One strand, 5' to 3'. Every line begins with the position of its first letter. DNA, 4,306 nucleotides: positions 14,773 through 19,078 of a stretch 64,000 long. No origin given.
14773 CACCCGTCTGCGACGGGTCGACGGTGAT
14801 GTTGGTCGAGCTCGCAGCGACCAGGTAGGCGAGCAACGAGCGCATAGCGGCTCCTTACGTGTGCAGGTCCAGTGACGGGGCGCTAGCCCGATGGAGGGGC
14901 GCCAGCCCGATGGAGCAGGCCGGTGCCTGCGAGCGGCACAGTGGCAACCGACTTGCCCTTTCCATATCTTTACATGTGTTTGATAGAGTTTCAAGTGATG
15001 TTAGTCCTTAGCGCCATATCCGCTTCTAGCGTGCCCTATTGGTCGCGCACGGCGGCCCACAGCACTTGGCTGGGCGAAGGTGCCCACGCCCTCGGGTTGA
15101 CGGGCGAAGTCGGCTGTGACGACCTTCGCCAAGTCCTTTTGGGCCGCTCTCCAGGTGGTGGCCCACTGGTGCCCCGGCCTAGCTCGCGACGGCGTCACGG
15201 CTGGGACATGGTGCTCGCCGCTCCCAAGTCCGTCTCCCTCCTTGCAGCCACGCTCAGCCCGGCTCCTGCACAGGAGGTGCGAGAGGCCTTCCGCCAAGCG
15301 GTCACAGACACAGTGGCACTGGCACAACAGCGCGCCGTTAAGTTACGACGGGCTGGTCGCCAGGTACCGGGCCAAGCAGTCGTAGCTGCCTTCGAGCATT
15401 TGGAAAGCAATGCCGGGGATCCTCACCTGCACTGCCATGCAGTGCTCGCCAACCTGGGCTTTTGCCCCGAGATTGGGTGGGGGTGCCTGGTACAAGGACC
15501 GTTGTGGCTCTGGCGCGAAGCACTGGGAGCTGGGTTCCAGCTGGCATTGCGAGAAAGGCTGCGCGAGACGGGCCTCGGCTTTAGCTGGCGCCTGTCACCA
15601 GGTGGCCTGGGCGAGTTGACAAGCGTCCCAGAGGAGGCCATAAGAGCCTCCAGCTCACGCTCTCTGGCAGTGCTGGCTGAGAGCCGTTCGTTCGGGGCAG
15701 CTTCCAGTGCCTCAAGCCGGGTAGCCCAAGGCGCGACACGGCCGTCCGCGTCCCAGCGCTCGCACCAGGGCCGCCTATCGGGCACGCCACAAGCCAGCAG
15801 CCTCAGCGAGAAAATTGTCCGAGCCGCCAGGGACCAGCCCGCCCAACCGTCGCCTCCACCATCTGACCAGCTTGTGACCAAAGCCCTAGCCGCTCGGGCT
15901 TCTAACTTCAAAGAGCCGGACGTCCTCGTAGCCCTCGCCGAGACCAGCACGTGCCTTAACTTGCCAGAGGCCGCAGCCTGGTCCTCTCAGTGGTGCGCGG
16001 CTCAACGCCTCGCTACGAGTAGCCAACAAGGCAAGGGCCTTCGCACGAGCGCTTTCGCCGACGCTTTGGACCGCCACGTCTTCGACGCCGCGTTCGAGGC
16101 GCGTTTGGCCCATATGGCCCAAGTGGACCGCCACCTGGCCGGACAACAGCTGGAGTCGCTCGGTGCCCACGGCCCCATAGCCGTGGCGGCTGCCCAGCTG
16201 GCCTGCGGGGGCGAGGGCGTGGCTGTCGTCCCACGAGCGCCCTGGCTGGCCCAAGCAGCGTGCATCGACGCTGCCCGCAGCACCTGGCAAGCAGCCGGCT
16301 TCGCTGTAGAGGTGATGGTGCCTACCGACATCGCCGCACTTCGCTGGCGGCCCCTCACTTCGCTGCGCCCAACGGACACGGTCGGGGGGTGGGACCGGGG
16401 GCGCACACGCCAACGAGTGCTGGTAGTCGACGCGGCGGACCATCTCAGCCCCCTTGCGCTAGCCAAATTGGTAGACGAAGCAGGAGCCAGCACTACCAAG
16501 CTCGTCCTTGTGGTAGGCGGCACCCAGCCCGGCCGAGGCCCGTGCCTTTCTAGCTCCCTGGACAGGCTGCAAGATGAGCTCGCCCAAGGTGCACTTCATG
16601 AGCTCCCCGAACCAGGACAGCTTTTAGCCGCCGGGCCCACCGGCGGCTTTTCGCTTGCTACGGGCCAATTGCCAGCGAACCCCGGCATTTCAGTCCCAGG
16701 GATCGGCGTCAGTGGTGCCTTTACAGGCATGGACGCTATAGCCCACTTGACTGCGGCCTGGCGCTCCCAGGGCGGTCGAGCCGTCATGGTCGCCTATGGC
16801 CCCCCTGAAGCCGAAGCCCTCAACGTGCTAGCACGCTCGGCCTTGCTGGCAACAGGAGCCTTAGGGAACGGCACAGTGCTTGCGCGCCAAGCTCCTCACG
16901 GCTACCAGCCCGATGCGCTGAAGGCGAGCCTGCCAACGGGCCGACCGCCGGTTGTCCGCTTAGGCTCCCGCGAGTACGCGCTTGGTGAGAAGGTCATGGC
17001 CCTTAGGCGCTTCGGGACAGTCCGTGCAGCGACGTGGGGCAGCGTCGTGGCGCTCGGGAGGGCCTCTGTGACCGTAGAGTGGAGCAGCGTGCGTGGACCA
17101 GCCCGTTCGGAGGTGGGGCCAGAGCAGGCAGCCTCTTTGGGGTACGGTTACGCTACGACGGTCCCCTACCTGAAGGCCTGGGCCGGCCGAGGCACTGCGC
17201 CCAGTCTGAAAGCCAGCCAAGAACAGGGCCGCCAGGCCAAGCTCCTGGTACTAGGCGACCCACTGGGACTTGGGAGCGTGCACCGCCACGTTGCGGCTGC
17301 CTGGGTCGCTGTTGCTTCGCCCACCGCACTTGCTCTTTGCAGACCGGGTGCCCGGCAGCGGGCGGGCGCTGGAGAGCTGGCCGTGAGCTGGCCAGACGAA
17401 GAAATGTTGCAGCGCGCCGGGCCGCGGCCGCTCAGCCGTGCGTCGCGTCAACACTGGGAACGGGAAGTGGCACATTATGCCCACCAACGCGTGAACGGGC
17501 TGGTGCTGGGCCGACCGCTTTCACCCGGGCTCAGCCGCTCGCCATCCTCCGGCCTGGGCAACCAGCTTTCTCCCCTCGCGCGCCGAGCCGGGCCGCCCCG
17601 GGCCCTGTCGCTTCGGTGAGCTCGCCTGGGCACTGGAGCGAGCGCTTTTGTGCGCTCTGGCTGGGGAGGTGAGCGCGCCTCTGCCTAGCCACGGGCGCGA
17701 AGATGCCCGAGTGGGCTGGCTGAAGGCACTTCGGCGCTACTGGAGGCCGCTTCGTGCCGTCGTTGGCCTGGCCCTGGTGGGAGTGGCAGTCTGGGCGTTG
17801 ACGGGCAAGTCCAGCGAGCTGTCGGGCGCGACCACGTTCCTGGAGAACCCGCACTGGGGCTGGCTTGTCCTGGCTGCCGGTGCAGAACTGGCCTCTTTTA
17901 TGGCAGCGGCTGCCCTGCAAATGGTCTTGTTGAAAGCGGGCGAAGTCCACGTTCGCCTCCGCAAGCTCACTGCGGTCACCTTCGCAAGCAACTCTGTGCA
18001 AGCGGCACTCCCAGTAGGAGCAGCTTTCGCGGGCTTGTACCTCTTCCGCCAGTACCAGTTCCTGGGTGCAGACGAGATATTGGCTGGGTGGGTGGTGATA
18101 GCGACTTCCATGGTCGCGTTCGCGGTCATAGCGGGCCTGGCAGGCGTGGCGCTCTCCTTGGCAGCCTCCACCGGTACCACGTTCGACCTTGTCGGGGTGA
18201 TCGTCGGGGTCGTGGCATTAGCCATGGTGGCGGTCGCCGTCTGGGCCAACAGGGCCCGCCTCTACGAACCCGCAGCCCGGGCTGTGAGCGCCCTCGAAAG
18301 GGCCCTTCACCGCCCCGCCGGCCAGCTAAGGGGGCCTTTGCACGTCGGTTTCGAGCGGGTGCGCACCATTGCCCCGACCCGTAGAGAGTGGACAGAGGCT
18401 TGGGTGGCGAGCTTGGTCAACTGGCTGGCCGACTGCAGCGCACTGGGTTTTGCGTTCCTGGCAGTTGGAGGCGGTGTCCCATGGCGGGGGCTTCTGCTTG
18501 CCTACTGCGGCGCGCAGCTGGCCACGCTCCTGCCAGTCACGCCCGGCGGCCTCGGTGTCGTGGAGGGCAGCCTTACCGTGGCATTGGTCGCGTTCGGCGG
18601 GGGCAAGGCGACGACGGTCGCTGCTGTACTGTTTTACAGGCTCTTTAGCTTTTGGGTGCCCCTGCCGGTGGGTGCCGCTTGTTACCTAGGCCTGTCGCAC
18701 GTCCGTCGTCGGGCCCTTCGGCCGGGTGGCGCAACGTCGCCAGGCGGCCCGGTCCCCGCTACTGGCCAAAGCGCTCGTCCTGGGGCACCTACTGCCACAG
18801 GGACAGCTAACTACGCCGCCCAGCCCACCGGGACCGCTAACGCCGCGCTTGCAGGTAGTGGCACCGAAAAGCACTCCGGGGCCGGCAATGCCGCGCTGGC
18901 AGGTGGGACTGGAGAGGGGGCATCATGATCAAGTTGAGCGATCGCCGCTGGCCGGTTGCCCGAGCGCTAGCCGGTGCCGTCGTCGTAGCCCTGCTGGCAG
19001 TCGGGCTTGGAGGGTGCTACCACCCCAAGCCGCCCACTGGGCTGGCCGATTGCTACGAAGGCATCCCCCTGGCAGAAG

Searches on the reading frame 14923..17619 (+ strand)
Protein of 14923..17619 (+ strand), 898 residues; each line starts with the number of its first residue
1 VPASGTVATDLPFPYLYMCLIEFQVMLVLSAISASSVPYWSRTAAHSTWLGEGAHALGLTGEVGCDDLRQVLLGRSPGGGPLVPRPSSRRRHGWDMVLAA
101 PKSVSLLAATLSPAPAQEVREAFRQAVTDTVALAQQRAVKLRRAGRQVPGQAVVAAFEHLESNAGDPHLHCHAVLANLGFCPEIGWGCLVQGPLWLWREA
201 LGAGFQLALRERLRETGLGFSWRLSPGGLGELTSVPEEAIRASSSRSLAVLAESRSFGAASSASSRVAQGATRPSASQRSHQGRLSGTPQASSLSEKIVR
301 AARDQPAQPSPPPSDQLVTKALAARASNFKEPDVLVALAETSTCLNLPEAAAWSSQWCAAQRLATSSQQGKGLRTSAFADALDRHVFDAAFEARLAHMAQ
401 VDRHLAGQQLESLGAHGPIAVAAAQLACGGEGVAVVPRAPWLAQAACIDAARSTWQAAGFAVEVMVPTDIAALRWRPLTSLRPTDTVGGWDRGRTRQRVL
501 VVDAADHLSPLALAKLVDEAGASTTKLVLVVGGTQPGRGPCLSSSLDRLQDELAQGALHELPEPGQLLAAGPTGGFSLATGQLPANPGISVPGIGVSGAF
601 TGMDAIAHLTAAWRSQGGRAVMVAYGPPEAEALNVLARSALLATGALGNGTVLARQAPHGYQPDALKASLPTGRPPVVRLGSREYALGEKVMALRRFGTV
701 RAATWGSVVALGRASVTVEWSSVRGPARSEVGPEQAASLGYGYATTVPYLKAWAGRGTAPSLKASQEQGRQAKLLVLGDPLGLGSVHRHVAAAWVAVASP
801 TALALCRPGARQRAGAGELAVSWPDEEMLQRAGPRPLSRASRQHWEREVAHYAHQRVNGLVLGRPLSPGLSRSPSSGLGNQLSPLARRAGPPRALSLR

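Call 20: search_protein_families(library=pfam, proteins=[window:14923-17619:+], max_evalue=0.00001)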
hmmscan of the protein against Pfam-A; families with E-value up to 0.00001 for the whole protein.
window:14923-17619:+ (898 aa): 1 family
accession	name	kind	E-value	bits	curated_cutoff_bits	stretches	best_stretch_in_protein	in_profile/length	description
PF08751.17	TrwC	-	7.7e-45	154.1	25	1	38-278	17-269/286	TrwC relaxase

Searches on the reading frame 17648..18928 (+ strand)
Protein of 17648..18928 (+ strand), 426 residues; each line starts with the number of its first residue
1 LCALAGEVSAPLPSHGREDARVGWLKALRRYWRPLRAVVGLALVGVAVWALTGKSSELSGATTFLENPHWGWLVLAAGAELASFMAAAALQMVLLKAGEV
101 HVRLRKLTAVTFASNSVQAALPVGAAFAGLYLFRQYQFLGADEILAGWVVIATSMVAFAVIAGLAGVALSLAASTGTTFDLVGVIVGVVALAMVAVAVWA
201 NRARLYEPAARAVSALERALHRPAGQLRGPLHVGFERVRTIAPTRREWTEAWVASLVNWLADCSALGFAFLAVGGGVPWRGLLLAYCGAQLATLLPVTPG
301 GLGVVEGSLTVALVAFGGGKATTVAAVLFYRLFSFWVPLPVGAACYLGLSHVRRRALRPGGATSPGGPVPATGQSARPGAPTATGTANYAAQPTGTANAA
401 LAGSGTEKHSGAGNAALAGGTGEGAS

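Call 20: search_protein_families(library=pfam, proteins=[window:17648-18928:+], max_evalue=0.00001)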
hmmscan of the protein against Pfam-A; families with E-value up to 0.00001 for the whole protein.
window:17648-18928:+ (426 aa): 1 family
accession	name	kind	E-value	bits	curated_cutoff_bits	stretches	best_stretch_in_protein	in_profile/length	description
PF03706.18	LPG_synthase_TM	-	4.1e-28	99.2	33.4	1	38-342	2-302/302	Lysylphosphatidylglycerol synthase TM region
